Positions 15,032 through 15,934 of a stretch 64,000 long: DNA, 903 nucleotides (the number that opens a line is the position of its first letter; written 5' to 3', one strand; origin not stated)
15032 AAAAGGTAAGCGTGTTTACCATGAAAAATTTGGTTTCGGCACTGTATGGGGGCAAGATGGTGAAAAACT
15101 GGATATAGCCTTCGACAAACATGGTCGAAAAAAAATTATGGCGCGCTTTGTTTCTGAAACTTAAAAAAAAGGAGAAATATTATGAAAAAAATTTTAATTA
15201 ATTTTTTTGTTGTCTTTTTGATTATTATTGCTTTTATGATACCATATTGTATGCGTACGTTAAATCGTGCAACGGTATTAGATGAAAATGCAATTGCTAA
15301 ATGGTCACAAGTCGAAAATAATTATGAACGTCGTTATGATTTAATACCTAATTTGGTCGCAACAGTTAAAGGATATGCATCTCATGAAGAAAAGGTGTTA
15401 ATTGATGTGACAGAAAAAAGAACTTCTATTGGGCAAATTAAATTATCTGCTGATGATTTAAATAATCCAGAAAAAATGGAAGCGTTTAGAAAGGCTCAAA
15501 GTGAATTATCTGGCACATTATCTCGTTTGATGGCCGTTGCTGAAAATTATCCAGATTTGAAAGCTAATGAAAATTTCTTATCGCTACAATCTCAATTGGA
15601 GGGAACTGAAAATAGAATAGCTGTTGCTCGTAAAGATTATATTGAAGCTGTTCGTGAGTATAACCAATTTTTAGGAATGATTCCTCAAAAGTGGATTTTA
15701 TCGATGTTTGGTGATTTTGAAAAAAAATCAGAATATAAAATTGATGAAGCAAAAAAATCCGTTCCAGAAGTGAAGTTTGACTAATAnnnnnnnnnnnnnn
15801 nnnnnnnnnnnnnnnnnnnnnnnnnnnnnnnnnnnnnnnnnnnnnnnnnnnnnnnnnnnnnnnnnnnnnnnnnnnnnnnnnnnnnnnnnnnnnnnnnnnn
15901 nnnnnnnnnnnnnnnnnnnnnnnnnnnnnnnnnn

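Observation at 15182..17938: lemA-TPM followed by two unrelated polytopic membrane proteins that all end in the same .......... tail; the tail DNA also contains the RBS and start codon of the next gene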

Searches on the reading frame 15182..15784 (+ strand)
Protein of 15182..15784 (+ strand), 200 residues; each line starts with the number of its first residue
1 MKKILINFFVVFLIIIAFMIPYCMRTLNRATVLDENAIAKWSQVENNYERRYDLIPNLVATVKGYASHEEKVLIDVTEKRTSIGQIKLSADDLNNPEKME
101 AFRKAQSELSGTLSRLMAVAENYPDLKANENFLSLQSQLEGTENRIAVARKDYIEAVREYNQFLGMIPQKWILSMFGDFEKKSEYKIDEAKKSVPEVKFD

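Call 3: search_protein_families(library=pfam, proteins=[window:15182-15784:+], max_evalue=1)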
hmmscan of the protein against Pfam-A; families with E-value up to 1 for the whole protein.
window:15182-15784:+ (200 aa): 5 families
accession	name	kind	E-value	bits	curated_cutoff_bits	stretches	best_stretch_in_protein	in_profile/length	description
PF04011.17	LemA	-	5.7e-56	188.9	26.2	1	40-199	1-149/149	LemA family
PF23742.1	VBS_C3G9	-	0.047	14.2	27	1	85-123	46-87/120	C3G9 VBS-like domain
PF25474.1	TPR_TmcB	-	0.11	12.8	27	1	41-76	70-105/125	TmcB, TPR repeats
PF07219.19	HemY_N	-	0.19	12.3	31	1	6-75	16-84/107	HemY protein N-terminus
PF07916.16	TraG_N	-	0.28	10.5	36.1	1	4-83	59-126/462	TraG-like protein, N-terminal region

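Call 10: find_related_loci(query=window:15182-15781:+, collection=genome_contigs, flank=6000)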
Query window:15182-15781:+ (200 aa) in genome_contigs; peptide patterns used: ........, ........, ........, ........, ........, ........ (x = any residue, [..] = any of these).
600 stretches matched a pattern (row limit reached: there are more); 582 encode a relative of the query (tblastn E <= 1e-3); the best 80 are kept; 80 distinct loci.
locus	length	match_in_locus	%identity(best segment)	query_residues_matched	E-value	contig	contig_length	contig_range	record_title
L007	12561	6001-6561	55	11-199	2e-63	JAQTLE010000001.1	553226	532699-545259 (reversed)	MAG: Sulfurovaceae bacterium isolate STA_1 NODE_9_length_553226_cov_19.324902_Sandtown_A, whole genome shotgun sequence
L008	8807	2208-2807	49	1-200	1e-58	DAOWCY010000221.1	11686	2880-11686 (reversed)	MAG TPA_asm: Candidatus Aminicenantes bacterium isolate CSMAG_1899 CSMAG_1899_k141_5261404_length_11686_cov_12.9865, who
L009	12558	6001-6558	50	11-199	4e-57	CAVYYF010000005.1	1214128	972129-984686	MAG: uncultured Bacteroidetes bacterium isolate MFD05684.bin.1.9 genome assembly, contig: contig_31563, whole genome sho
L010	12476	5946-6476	54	21-199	7e-57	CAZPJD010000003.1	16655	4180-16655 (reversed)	MAG TPA_asm: uncultured bacterium isolate binchicken_co200_86 genome assembly, contig: k141_913034, whole genome shotgun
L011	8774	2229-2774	50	10-199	3e-56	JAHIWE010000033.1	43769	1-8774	MAG: bacterium isolate MM_PW_MetaG.mb.22 MM_PW_MetaG.mb.22_k141_191222, whole genome shotgun sequence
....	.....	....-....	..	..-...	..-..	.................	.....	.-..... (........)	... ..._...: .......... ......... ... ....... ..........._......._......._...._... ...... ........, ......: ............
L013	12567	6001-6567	47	9-199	1e-56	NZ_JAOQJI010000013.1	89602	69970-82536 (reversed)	Phocaeicola fibrisolvens strain Sanger_21 .13470_2_64.13, whole genome shotgun sequence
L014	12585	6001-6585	46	1-199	1e-55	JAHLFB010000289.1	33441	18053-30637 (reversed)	MAG: Candidatus Phocaeicola faecipullorum isolate 17637 A2M15__C548790_L33441, whole genome shotgun sequence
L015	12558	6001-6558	47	13-199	3e-55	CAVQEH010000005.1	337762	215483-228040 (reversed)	MAG: uncultured Ignavibacteria bacterium isolate MFD02416.bin.1.320 genome assembly, contig: contig_47136, whole genome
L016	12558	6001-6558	48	13-199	2e-54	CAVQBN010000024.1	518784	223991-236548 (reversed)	MAG: uncultured Bacteroidetes bacterium isolate MFD02923.bin.1.74 genome assembly, contig: contig_7970, whole genome sho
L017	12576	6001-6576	52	8-199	2e-54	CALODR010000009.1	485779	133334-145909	MAG: uncultured bacterium isolate HOU_bin.0035 genome assembly, contig: contig_17881, whole genome shotgun sequence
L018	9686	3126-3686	49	8-199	4e-54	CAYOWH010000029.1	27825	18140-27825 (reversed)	MAG TPA_asm: uncultured Bacteriovoracaceae bacterium isolate SRP193358_co1_710 genome assembly, contig: NODE_3768_length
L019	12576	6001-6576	48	1-199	2e-54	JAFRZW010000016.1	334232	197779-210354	MAG: Rikenellaceae bacterium isolate RGIG2949 Goat_Rectum-1__c402883, whole genome shotgun sequence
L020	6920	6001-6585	48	1-199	2e-54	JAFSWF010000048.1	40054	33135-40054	MAG: Paludibacteraceae bacterium isolate RGIG3530 Goat_Rumen.Co__c1896757, whole genome shotgun sequence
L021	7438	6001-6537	49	20-199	7e-54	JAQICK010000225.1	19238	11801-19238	MAG: Melioribacteraceae bacterium isolate GH35 k119_305446, whole genome shotgun sequence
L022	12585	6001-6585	47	1-199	6e-54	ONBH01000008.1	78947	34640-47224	uncultured Bacteroidales bacterium isolate RUG152 genome assembly, contig: scaffold_77, whole genome shotgun sequence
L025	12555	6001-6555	47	15-200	1e-53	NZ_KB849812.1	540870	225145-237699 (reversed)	Acinetobacter haemolyticus CIP 64.3 = MTCC 9819 strain CIP 64.3 acLrj-supercont1.9, whole genome shotgun sequence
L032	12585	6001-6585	46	1-199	5e-53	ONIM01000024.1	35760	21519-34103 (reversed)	uncultured Bacteroidales bacterium isolate RUG337 genome assembly, contig: scaffold_948, whole genome shotgun sequence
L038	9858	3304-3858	50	13-199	1e-52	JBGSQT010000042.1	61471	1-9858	MAG: Spirochaetota bacterium isolate JTS-AC34 k141_477909, whole genome shotgun sequence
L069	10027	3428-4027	45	1-199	5e-51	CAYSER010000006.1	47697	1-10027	MAG TPA_asm: uncultured Candidatus Peribacteria bacterium isolate SRP170004_co1_57 genome assembly, contig: NODE_905_len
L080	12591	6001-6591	47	2-199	2e-50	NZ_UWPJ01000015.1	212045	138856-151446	Pigmentiphaga humi isolate dnA1, whole genome shotgun sequence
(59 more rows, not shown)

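Call 38: search_protein_families(library=pfam, proteins=[L069:1184-3232:+, L069:4037-4933:+, L032:5012-5950:+, L022:5047-5976:+, L038:3879-4784:+, L038:5513-6394:+, L080:6063-7472:+], max_evalue=0.01)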
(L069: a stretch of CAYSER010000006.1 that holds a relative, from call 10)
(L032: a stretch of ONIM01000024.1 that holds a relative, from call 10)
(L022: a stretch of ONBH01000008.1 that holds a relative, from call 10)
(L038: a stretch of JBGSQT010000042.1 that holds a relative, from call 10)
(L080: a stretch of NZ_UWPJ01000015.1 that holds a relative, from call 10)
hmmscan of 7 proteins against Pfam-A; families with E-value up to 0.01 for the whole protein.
L069:1184-3232:+ (682 aa): 3 families
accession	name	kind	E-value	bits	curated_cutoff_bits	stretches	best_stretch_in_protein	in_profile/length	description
PF04536.20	TPM_phosphatase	-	1.8e-29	102.7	22.1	1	32-165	1-122/125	TPM domain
PF06103.16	DUF948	-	0.00021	21.8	37.2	1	202-261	4-63/89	Bacterial protein of unknown function (DUF948)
PF25184.1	YxzE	-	0.0045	18.4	40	0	642-680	29-64/65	YxzE-like putative bacteriocin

L069:4037-4933:+ (298 aa): 1 family
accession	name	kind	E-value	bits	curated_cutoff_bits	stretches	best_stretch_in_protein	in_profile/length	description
PF04536.20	TPM_phosphatase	-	5.4e-36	123.8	22.1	1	38-159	2-122/125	TPM domain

L032:5012-5950:+ (312 aa): 3 families
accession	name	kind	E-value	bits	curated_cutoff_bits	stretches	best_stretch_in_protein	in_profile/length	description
PF04536.20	TPM_phosphatase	-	1.8e-33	115.6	22.1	1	38-161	1-124/125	TPM domain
PF09723.15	Zn_ribbon_8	-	0.00053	20.4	34.4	0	256-268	6-18/41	Zinc ribbon domain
PF17175.10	MOLO1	-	0.0015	19.2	27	0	37-108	23-118/122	Modulator of levamisole receptor-1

L022:5047-5976:+ (309 aa): 5 families
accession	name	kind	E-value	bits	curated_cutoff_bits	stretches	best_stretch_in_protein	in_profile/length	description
PF04536.20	TPM_phosphatase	-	3.4e-30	105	22.1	1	40-162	2-124/125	TPM domain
PF12760.12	Zn_ribbon_IS1595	-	0.00027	21.3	25.4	1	221-259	20-44/46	Transposase zinc-ribbon domain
PF17283.8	Zn_ribbon_SprT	-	0.0017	18.8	28.1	1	221-263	6-35/38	SprT-like zinc ribbon domain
PF07282.18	Cas12f1-like_TNB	-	0.0019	18.8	26.3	1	210-260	19-48/60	Cas12f1-like, TNB domain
PF09723.15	Zn_ribbon_8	-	0.003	18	34.4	0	253-262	6-15/41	Zinc ribbon domain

L038:3879-4784:+ (301 aa): 1 family
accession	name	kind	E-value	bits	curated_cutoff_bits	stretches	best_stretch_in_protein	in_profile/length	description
PF04536.20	TPM_phosphatase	-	3.1e-44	150.4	22.1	1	29-152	1-124/125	TPM domain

L038:5513-6394:+ (293 aa): 1 family
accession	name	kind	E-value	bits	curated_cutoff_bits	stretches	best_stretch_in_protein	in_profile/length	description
PF04536.20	TPM_phosphatase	-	5.7e-44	149.6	22.1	1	34-157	1-124/125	TPM domain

L080:6063-7472:+ (469 aa): 1 family
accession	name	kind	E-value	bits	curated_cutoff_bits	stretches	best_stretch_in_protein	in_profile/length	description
PF04536.20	TPM_phosphatase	-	1.7e-41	141.6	22.1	1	232-355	1-124/125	TPM domain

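Call 88: search_protein_families(library=ncbifam, proteins=[window:15182-15784:+, L025:7638-8198:+], max_evalue=0.01)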
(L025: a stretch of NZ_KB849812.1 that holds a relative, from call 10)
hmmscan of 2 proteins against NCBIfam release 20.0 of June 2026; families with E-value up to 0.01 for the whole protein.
window:15182-15784:+ (200 aa): 1 family
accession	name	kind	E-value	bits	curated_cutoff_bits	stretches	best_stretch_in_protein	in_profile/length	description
NF040966.1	MamQ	equivalog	2.9e-23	82.5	250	1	15-196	5-201/221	magnetosome protein MamQ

L025:7638-8198:+ (186 aa): 0 families

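Call 94: search_solved_structures(query=window:15182-15784:+, max_evalue=0.001)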
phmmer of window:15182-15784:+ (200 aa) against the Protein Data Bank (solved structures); distinct sequences matched with E-value up to 0.001: 1.
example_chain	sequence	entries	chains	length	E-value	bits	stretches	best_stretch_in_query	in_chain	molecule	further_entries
2etd_A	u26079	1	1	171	7.9e-38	133.1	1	33-199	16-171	lemA protein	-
